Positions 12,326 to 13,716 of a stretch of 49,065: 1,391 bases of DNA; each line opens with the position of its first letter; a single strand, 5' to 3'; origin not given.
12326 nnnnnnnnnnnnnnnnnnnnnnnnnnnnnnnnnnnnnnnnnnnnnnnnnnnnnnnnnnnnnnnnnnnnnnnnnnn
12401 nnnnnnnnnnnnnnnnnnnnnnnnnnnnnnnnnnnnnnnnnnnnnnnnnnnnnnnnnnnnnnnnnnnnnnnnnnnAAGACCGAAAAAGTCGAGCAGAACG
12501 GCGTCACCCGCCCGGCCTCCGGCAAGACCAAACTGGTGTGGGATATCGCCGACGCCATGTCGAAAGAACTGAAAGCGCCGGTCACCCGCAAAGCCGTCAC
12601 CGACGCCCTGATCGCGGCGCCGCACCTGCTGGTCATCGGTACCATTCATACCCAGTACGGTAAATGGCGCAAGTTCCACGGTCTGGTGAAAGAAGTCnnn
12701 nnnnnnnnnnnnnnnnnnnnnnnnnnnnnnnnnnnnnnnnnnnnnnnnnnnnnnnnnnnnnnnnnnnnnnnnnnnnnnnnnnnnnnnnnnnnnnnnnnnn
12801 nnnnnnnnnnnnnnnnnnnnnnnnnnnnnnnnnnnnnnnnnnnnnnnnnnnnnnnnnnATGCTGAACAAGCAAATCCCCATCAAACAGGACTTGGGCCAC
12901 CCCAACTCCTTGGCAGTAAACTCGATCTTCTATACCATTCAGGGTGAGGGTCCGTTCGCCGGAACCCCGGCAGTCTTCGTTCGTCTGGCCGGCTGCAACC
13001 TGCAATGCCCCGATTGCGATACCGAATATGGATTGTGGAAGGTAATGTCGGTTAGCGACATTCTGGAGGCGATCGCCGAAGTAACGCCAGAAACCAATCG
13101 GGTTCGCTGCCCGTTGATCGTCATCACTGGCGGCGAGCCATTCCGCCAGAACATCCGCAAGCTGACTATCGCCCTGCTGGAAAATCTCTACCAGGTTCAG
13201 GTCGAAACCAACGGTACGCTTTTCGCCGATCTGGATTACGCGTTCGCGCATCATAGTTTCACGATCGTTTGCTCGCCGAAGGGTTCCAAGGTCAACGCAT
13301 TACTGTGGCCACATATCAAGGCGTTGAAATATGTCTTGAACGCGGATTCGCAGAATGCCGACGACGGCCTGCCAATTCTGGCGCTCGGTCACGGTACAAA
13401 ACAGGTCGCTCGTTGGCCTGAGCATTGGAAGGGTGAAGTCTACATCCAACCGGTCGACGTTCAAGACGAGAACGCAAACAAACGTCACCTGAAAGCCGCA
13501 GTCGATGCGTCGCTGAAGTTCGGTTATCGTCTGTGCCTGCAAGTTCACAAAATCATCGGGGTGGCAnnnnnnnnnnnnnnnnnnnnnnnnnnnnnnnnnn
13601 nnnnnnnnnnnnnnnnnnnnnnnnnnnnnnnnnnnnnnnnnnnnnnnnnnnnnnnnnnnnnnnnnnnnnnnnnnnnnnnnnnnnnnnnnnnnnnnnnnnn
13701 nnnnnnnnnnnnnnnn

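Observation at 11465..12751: A ~50-aa C-terminal module (K-V/L-W-x-IAD ... R-x-x-V/I-I ... G-I ... T-x-x-TQY-x-x-W) shared by three otherwise unrelated proteins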

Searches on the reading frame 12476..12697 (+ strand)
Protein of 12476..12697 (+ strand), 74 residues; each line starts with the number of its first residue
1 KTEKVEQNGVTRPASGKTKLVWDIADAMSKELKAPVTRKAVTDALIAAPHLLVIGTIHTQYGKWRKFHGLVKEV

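Call 21: search_solved_structures(query=A3, max_evalue=10, show_alignments=3)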
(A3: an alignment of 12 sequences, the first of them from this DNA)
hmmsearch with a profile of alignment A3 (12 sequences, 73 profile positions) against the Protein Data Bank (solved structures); distinct sequences matched with E-value up to 10: 0.

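Call 30: predict_structure(alignment_id=A3)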
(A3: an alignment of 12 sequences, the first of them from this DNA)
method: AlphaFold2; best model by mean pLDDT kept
length: 74 residues; sequences in the alignment: 12
mean_pLDDT: 82.8   pTM: 0.66
mean pLDDT of the five models: 82.8, 82.5, 82.3, 82.2, 80.1
residues with pLDDT >= 90: 12; 70-90: 53; 50-70: 8; < 50: 1
segments of 3 or more residues with pLDDT < 50: none
pLDDT, mean of each block of 10 residues (from residue 1): 73 83 90 88 83 85 88 56
secondary structure, 60 per line:
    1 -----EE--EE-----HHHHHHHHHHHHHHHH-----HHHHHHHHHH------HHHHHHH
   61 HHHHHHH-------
elements in order: H17-32 H38-47 H54-67

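Call 32: search_protein_representatives(alignment_id=A3)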
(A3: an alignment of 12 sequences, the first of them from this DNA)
Query: 12 sequences, 73 profile positions. Proteins with E-value up to 0.001 (for the whole library): 3055; up to 1e-10: 1120; up to 1e-30: 5. The best 150 are listed.
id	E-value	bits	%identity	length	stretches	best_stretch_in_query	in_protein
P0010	6.0e-63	225.2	-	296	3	5-70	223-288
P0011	4.1e-37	142.4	-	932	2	5-68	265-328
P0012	1.7e-36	140.4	-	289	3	4-69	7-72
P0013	8.8e-36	138.1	-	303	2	3-71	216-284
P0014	9.1e-34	131.7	-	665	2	10-68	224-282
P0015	1.5e-28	115.0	-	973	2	12-66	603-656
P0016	8.5e-28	112.5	-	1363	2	12-68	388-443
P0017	1.5e-27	111.7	-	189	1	4-72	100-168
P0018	3.4e-27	110.6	-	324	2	3-72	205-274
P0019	3.8e-27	110.5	-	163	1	1-72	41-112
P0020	4.1e-27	110.3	-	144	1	1-72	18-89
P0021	1.1e-26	108.9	-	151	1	2-72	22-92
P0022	1.3e-26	108.7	-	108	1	2-72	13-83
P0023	2.1e-26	108.1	-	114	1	3-71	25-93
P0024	2.4e-26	107.9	-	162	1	3-71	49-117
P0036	2.9e-25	104.4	-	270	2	5-71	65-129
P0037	4.0e-25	104.0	-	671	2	9-66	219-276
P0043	9.7e-25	102.7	-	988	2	12-66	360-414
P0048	1.4e-24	102.2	-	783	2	6-67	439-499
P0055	3.8e-24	100.8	-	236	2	6-66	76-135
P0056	4.1e-24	100.7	-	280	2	6-70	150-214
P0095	1.3e-22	96.0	-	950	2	10-66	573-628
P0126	2.2e-21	92.0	-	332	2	2-70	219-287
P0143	7.4e-21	90.3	-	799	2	12-66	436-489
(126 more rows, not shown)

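Call 33: search_protein_families(library=pfam, proteins=[P0011, P0014, P0015, P0016, P0037, P0043, P0048, P0095, P0143, P0010], max_evalue=0.001)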
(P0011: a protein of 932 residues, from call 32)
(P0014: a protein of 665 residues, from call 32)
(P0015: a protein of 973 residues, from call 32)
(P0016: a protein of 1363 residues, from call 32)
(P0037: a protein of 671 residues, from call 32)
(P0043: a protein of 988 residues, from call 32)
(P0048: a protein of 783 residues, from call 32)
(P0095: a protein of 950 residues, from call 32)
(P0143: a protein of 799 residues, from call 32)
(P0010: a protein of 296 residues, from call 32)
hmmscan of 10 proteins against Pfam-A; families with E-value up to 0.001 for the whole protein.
P0011 (932 aa): 2 families
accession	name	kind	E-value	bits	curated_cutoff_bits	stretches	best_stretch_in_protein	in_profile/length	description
PF04233.19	Phage_Mu_F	-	1.5e-13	51.9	29.6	1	169-242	35-111/112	Phage Mu protein F like protein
PF03496.20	ADPrib_exo_Tox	-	1.3e-06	28.4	23.4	1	757-861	7-105/196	ADP-ribosyltransferase exoenzyme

P0014 (665 aa): 1 family
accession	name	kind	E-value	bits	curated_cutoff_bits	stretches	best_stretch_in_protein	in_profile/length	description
PF18780.6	HNH_repeat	-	5.3e-06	27.1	26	0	318-358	12-49/54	Homing endonuclease associated repeat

P0015 (973 aa): 4 families
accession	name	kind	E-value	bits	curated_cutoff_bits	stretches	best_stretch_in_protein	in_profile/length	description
PF04233.19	Phage_Mu_F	-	3.5e-10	41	29.6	1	152-258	8-111/112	Phage Mu protein F like protein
PF18780.6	HNH_repeat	-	3.4e-05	24.5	26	0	618-656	12-47/54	Homing endonuclease associated repeat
PF04539.22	Sigma70_r3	-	6.6e-05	23.4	25.3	0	615-634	9-28/78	Sigma-70 region 3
PF03004.19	Transposase_24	-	0.00037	21.1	28.7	0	14-56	58-100/138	Plant transposase (Ptta/En/Spm family)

P0016 (1363 aa): 2 families
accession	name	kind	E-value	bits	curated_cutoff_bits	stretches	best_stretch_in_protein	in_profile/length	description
PF03496.20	ADPrib_exo_Tox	-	6.8e-22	78.2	23.4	1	471-639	7-191/196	ADP-ribosyltransferase exoenzyme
PF04233.19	Phage_Mu_F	-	0.00024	22.2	29.6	1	153-278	2-110/112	Phage Mu protein F like protein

P0037 (671 aa): 0 families

P0043 (988 aa): 2 families
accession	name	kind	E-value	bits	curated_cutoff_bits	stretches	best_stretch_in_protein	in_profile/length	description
PF03496.20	ADPrib_exo_Tox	-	2.1e-22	79.9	23.4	1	442-593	15-175/196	ADP-ribosyltransferase exoenzyme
PF04233.19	Phage_Mu_F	-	1.3e-12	48.8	29.6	1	147-258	3-111/112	Phage Mu protein F like protein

P0048 (783 aa): 1 family
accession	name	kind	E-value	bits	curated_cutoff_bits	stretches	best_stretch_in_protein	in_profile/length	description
PF04233.19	Phage_Mu_F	-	2.1e-10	41.7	29.6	1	147-259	2-111/112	Phage Mu protein F like protein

P0095 (950 aa): 2 families
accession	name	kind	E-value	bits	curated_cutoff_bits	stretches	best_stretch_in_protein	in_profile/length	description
PF04233.19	Phage_Mu_F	-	4.3e-11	44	29.6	1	157-259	13-112/112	Phage Mu protein F like protein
PF18780.6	HNH_repeat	-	1.3e-06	29.1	26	0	590-628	12-47/54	Homing endonuclease associated repeat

P0143 (799 aa): 2 families
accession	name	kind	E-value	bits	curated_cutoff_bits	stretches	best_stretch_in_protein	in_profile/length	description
PF04233.19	Phage_Mu_F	-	1.4e-07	32.7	29.6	1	157-261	10-111/112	Phage Mu protein F like protein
PF18780.6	HNH_repeat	-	0.00048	20.9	26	0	452-489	13-47/54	Homing endonuclease associated repeat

P0010 (296 aa): 0 families

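Call 34: fold_search(model_id=the predicted structure, library=pdb)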
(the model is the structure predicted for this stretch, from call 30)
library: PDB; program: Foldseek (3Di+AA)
matches with E <= 10: 52; with E <= 0.001: 0
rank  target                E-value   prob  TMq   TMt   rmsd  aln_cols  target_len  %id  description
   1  7pc1                  1.0e+00  0.41  0.40  0.41   3.4        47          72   15  DNA binding domain of partition protein StbA of plasmid R388 (released 2022-08-10)
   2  2oxl_A                2.2e+00  0.20  0.36  0.41   5.2        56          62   14  Structure and Function of the E. coli Protein YmgB: a Protein Critical for Biofilm Formation and Acid Resistance (released 2007-10-30)
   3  8h7a_A                3.0e+00  0.25  0.46  0.45   3.9        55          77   18  Crystal structure of the dimer form KAT6A WH domain with its bound double stranded DNA (released 2023-01-18)
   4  9xfv_A                3.0e+00  0.10  0.27  0.14   9.0        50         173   30  Pilus-like-alpha, a bacteria pilus-like structure obtained from a Karst cave from Guilin City, Guangxi Zhuang Autonomo (released 2026-02-18)
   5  9g25_I                3.2e+00  0.12  0.35  0.12   9.2        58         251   19  snR30 snoRNP - State 1 - Utp23-Krr1-deltaC3 (released 2025-06-18)
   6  4mal_B                3.6e+00  0.12  0.35  0.39   6.1        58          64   14  TPR3 of FimV from P. aeruginosa (PAO1) (released 2014-08-20)
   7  8tqv_B                3.8e+00  0.08  0.38  0.13  11.2        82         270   16  Crystal Structure of Mtb Pks13 Thioesterase domain in complex with inhibitor X20403 (released 2024-04-24)
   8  3fwc_C                3.8e+00  0.08  0.31  0.27  10.5        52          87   13  Sac3:Sus1:Cdc31 complex (released 2009-04-14)
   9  8h7a_F                4.1e+00  0.20  0.43  0.42   3.3        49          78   20  Crystal structure of the dimer form KAT6A WH domain with its bound double stranded DNA (released 2023-01-18)
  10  6h1c_A                4.4e+00  0.33  0.54  0.33   2.2        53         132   11  Structure of Ferric uptake regulator from Pseudomonas aeruginosa with manganese. (released 2019-07-31)
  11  5nbc_A                4.4e+00  0.28  0.53  0.33   2.3        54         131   11  Structure of Prokaryotic Transcription Factors (released 2018-05-16)
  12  6h1c_B                4.4e+00  0.11  0.33  0.19   6.6        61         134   11  Structure of Ferric uptake regulator from Pseudomonas aeruginosa with manganese. (released 2019-07-31)
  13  5v1u_C                4.7e+00  0.10  0.44  0.40   4.7        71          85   13  TbiB1 in Complex with the TbiA(beta) Leader Peptide (released 2018-09-05)
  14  5nhk_A                5.0e+00  0.23  0.53  0.33   2.3        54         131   11  Structure of Ferric uptake regulator from francisella tularensis with Iron (released 2018-05-16)
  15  1l0o_C                5.0e+00  0.10  0.35  0.43   4.9        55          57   13  Crystal Structure of the Bacillus stearothermophilus Anti-Sigma Factor SpoIIAB with the Sporulation Sigma Factor Sigma (released 2002-04-03)
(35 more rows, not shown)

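Call 37: search_protein_families(library=pfam, alignment_id=A4, max_evalue=0.01)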
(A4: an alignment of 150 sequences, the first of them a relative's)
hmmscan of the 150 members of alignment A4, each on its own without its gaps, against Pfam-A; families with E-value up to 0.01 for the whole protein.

A. member 1, P0010 (296 aa): 0 families

B. families by the number of members that match (of 150 scanned): 13 families
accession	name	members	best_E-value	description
PF04233.19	Phage_Mu_F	7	1.5e-13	Phage Mu protein F like protein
PF18780.6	HNH_repeat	6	1.3e-06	Homing endonuclease associated repeat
PF03496.20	ADPrib_exo_Tox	3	2.1e-22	ADP-ribosyltransferase exoenzyme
PF04539.22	Sigma70_r3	3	6.6e-05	Sigma-70 region 3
PF05019.18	Coq4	3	0.00083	Coenzyme Q (ubiquinone) biosynthesis protein Coq4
PF07382.16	HC2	1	0.00032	Histone H1-like nucleoprotein HC2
PF03004.19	Transposase_24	1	0.00037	Plant transposase (Ptta/En/Spm family)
PF10263.15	SprT-like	1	0.0018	SprT-like family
PF04957.18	RMF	1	0.0052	Ribosome modulation factor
PF04696.18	Pinin_SDK_memA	1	0.0058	pinin/SDK/memA/ protein conserved region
PF08369.16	PCP_red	1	0.0065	Proto-chlorophyllide reductase 57 kD subunit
PF05564.17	Auxin_repressed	1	0.0066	Dormancy/auxin associated protein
PF00627.37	UBA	1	0.0075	UBA/TS-N domain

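Call 38: find_related_loci(query=A3, collection=viral_contigs, flank=10000)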
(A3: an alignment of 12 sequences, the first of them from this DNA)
Query A3 (74 aa) in viral_contigs; peptide patterns used: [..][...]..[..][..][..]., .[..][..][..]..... (x = any residue, [..] = any of these).
141 stretches matched a pattern; 90 encode a relative of the query (tblastn E <= 1e-3); the best 80 are kept; 80 distinct loci.
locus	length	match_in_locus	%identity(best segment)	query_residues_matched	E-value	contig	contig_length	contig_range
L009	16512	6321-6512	76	6-71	3e-29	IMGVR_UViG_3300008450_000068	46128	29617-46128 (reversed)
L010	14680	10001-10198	59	4-71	8e-22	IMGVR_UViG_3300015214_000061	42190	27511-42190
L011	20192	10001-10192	57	4-70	2e-21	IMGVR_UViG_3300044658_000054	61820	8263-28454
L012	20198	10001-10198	52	4-72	2e-18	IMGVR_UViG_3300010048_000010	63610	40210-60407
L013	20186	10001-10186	51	6-70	6e-18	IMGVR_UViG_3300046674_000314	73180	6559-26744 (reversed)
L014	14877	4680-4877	53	6-73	2e-17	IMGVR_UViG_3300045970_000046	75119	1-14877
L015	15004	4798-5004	54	1-70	2e-17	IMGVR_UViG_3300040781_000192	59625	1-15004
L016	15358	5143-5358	50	1-73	1e-17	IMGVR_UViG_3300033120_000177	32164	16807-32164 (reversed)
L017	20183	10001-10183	50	7-72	2e-17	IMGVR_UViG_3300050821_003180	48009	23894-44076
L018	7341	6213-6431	52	1-74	3e-17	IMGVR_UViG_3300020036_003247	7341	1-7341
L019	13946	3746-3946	54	7-74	5e-17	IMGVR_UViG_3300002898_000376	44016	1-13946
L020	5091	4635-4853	52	1-74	6e-17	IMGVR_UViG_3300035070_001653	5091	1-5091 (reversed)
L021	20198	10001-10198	51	7-73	7e-17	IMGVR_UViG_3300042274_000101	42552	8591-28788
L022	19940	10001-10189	52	7-70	1e-16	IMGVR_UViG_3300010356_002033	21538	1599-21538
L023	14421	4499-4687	52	7-70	1e-16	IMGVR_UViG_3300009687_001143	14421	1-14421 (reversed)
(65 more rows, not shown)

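Call 42: fold_search(model_id=the predicted structure, library=viral)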
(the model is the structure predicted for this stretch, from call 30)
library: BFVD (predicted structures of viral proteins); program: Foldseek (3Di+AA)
matches with E <= 10: 165; with E <= 0.001: 10
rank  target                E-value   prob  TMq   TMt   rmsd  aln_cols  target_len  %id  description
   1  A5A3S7                4.4e-06  1.00  0.89  0.32   3.0        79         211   43  (no name in the UniProt tables at hand)
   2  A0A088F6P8            1.5e-05  1.00  0.86  0.50   2.0        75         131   45  (no name in the UniProt tables at hand)
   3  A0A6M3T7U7            4.0e-05  1.00  0.86  0.35   1.2        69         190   39  (no name in the UniProt tables at hand)
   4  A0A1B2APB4            4.8e-05  1.00  0.81  0.30   1.0        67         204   30  (no name in the UniProt tables at hand)
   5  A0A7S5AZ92            1.0e-04  1.00  0.82  0.29   2.0        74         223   35  Uncharacterized protein [Pseudomonas phage Iggy]
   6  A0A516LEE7            1.7e-04  1.00  0.88  0.35   2.0        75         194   39  (no name in the UniProt tables at hand)
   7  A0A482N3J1            3.0e-04  1.00  0.86  0.43   1.4        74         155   30  (no name in the UniProt tables at hand)
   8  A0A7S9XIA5            3.6e-04  1.00  0.83  0.31   1.7        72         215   25  Uncharacterized protein [Providencia phage PSTCR7]
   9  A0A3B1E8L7            6.4e-04  1.00  0.74  0.58   2.3        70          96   31  (no name in the UniProt tables at hand)
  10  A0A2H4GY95            9.9e-04  1.00  0.81  0.38   2.3        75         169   25  Uncharacterized protein [Pseudomonas phage JG054]
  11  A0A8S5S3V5            1.2e-03  1.00  0.82  0.24   2.4        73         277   29  Uncharacterized protein [Siphoviridae sp. ctJ7x27]
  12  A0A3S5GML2            2.9e-03  1.00  0.80  0.24   2.4        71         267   35  (no name in the UniProt tables at hand)
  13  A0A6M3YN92            4.5e-03  1.00  0.85  0.28   2.0        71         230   37  Transcriptional activator [Alteromonas phage vB_AcoS-R7M]
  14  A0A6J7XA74            5.1e-03  1.00  0.78  0.43   1.3        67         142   22  Uncharacterized protein [uncultured Caudovirales phage]
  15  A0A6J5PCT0            7.0e-03  1.00  0.80  0.38   2.1        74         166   24  Uncharacterized protein [uncultured Caudovirales phage]
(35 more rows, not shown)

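Call 64: search_protein_families(library=ncbifam, proteins=[P0010], max_evalue=0.01)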
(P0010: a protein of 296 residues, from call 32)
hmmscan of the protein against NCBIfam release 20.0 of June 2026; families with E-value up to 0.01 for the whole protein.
P0010 (296 aa): 0 families

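Call 65: find_related_loci(query=A3, collection=genome_contigs, flank=10000)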
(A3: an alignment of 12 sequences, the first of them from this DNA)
Query A3 (74 aa) in genome_contigs; peptide patterns used: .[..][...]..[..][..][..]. (x = any residue, [..] = any of these).
12 stretches matched a pattern; 3 encode a relative of the query (tblastn E <= 1e-3); 3 distinct loci.
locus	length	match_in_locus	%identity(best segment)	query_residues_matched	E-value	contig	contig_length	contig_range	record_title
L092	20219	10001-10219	56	1-74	1e-21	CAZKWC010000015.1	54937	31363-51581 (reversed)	MAG TPA_asm: uncultured Limnohabitans sp. isolate binchicken_co398_120 genome assembly, contig: NODE_203_length_54937_co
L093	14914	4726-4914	55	8-71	1e-17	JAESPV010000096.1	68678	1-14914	MAG: Desulfocapsa sp. isolate NORP205 MHASMcontig_104494, whole genome shotgun sequence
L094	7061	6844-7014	34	11-68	6e-6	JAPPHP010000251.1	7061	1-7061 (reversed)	MAG: Gammaproteobacteria bacterium isolate RHO1_bin_84 NODE_12299_length_7061_cov_5.472309, whole genome shotgun sequenc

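Call 73: search_protein_families(library=pfam, proteins=[P0012, P0018, P0036, P0055, P0056, P0126, P0013], max_evalue=10)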
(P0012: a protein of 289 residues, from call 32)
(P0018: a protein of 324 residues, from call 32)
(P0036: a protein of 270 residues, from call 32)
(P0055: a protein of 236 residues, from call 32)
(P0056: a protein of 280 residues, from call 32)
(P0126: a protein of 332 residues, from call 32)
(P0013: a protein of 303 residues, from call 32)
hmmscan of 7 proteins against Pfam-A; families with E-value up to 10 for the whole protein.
P0012 (289 aa): 1 family
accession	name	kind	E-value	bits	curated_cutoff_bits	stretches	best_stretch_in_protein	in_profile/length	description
PF05104.17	Rib_recp_KP_reg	-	4.8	8.7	25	1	163-227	69-126/141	Ribosome receptor lysine/proline rich region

P0018 (324 aa): 1 family
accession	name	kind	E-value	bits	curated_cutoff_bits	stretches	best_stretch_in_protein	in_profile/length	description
PF06005.17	ZapB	-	0.018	15.9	31.5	1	285-314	6-35/71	Cell division protein ZapB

P0036 (270 aa): 4 families
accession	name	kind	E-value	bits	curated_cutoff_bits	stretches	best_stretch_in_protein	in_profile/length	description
PF24198.1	DUF7423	-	0.011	16.5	27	1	167-191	20-44/84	Domain of unknown function (DUF7423)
PF24426.1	HTH_NDX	-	0.073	13.5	27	1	230-255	36-61/65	NDX Homeobox-like domain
PF15410.12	PH_9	-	0.12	13.1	28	1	218-260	22-65/118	Pleckstrin homology domain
PF04102.17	SlyX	-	0.34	12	30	1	235-262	4-31/67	SlyX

P0055 (236 aa): 6 families
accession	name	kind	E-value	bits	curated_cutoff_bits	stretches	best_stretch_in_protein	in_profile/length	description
PF00627.37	UBA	-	0.0075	16.5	22.4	2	36-54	16-34/37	UBA/TS-N domain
PF22446.2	Lac_Phage_Head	-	0.035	14.5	26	1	171-205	116-150/199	Head N-terminal domain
PF23884.1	DUF7237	-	0.072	13.8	27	1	11-53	18-63/77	Family of unknown function (DUF7237)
PF16242.11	Pyrid_ox_like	-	0.083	12.8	28.8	1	3-47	27-71/149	Pyridoxamine 5'-phosphate oxidase like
PF13678.12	Peptidase_M85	-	0.25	11.4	23.8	0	34-68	128-162/251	NFkB-p65-degrading zinc protease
PF13018.11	ESPR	-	0.84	10.6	25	0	87-107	11-31/50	Extended Signal Peptide of Type V secretion system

P0056 (280 aa): 0 families

P0126 (332 aa): 2 families
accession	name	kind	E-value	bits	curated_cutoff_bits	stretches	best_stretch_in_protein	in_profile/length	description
PF18780.6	HNH_repeat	-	0.0084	16.9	26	1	136-183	4-47/54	Homing endonuclease associated repeat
PF13483.12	Lactamase_B_3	-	0.14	12.5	24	1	77-120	41-86/160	Beta-lactamase superfamily domain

P0013 (303 aa): 2 families
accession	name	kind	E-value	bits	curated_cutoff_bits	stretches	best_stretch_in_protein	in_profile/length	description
PF19953.4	EACC1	-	0.016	15.7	23.6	1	108-172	12-74/107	Effector Associated Constant Component 1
PF04086.19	SRP-alpha_N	-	0.98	9.6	25.4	1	163-239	173-246/301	Signal recognition particle, alpha subunit, N-terminal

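Call 79: find_encoding_contigs(protein=P0016, flank=8000, max_places=2)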
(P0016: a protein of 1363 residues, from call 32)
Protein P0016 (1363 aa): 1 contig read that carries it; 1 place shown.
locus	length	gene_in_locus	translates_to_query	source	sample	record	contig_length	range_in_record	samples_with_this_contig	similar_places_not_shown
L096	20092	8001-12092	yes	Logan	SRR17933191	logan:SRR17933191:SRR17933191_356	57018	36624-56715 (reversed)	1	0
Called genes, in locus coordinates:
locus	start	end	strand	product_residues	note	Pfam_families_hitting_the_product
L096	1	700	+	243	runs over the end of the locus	-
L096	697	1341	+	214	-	-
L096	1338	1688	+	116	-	-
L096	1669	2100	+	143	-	-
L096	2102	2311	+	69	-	-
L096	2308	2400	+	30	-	-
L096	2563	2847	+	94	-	-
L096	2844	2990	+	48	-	-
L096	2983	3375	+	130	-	-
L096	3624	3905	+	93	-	-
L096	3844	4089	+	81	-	-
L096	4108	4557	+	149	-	PF24608:PDDEXK_15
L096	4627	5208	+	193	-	-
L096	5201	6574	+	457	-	PF03237:Terminase_6N (faint)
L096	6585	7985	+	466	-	PF13264:DUF4055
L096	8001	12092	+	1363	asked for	PF03496:ADPrib_exo_Tox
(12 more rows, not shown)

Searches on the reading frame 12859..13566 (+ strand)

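Call 12: search_protein_families(library=pfam, proteins=[window:12859-13566:+], max_evalue=0.01)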
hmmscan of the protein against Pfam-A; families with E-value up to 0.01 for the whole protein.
window:12859-13566:+ (236 aa): 2 families
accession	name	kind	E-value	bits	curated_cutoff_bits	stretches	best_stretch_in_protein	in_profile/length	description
PF04055.27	Radical_SAM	-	8.2e-06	26.5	29.5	1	44-122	5-89/166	Radical SAM superfamily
PF13353.11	Fer4_12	-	1.7e-05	25.6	22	1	39-116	8-83/137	4Fe-4S single cluster domain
